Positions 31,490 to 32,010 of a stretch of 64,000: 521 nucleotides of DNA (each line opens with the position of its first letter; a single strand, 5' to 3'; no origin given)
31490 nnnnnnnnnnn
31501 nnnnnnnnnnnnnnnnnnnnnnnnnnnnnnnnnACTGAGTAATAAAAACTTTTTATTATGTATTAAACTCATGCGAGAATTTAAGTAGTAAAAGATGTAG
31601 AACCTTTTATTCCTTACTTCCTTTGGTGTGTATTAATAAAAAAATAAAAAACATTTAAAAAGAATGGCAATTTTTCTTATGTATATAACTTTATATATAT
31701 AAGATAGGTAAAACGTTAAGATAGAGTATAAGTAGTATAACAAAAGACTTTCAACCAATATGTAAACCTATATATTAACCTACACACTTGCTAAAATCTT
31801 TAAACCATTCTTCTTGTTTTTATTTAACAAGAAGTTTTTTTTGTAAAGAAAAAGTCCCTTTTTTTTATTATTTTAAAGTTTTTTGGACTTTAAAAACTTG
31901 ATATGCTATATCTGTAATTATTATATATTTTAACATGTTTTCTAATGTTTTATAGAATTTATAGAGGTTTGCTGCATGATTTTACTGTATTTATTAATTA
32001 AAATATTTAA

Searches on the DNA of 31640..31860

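Call 51: search_rna_families(source=window, start=31640, end=31860, threshold=evalue, max_evalue=10, show_alignments=2)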
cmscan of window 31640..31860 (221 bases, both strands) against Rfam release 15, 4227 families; matches with E-value up to 10: 10.
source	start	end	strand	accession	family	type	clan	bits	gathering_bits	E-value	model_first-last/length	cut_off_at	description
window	31805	31846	-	RF02068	STnc480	Gene; sRNA;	-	16.7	72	5.7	1-72/72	no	Enterobacterial sRNA STnc480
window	31711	31789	-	RF00359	snoZ102_R77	Gene; snRNA; snoRNA; CD-box;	CL00060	16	40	8.9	1-88/88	no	Small nucleolar RNA Z102/R77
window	31795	31851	-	RF00972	mir-651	Gene; miRNA;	-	15.8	106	1.6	1-86/86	no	mir-651 microRNA precursor family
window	31670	31711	+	RF04154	mir-1277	Gene; miRNA;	-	15.3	81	3.6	1-78/78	no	mir-1277 microRNA precursor family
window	31778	31835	-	RF01810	pntA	Gene; sRNA;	-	15.2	54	6.8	1-62/62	no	pntA sRNA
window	31790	31853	+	RF00697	mir-186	Gene; miRNA;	-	14.1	70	5.1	1-82/82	no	mir-186 microRNA precursor family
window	31797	31860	+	RF00561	SNORA40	Gene; snRNA; snoRNA; HACA-box;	-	13.8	51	5.4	1-70/128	3'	Small nucleolar RNA SNORA40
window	31810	31860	-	RF02822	Srn266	Gene; sRNA;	-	13.8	63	7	36-112/112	5'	Streptococcus RNA 266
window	31807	31843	-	RF02422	Bp1_738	Gene; sRNA;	-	10.8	45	4.6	1-208/208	no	Burkholderia sRNA Bp1_Cand738_SIPHT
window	31807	31860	+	RF02933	ARRPOF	Gene; sRNA;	-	10.4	127.2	2.2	1-54/256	3'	ARRPOF RNA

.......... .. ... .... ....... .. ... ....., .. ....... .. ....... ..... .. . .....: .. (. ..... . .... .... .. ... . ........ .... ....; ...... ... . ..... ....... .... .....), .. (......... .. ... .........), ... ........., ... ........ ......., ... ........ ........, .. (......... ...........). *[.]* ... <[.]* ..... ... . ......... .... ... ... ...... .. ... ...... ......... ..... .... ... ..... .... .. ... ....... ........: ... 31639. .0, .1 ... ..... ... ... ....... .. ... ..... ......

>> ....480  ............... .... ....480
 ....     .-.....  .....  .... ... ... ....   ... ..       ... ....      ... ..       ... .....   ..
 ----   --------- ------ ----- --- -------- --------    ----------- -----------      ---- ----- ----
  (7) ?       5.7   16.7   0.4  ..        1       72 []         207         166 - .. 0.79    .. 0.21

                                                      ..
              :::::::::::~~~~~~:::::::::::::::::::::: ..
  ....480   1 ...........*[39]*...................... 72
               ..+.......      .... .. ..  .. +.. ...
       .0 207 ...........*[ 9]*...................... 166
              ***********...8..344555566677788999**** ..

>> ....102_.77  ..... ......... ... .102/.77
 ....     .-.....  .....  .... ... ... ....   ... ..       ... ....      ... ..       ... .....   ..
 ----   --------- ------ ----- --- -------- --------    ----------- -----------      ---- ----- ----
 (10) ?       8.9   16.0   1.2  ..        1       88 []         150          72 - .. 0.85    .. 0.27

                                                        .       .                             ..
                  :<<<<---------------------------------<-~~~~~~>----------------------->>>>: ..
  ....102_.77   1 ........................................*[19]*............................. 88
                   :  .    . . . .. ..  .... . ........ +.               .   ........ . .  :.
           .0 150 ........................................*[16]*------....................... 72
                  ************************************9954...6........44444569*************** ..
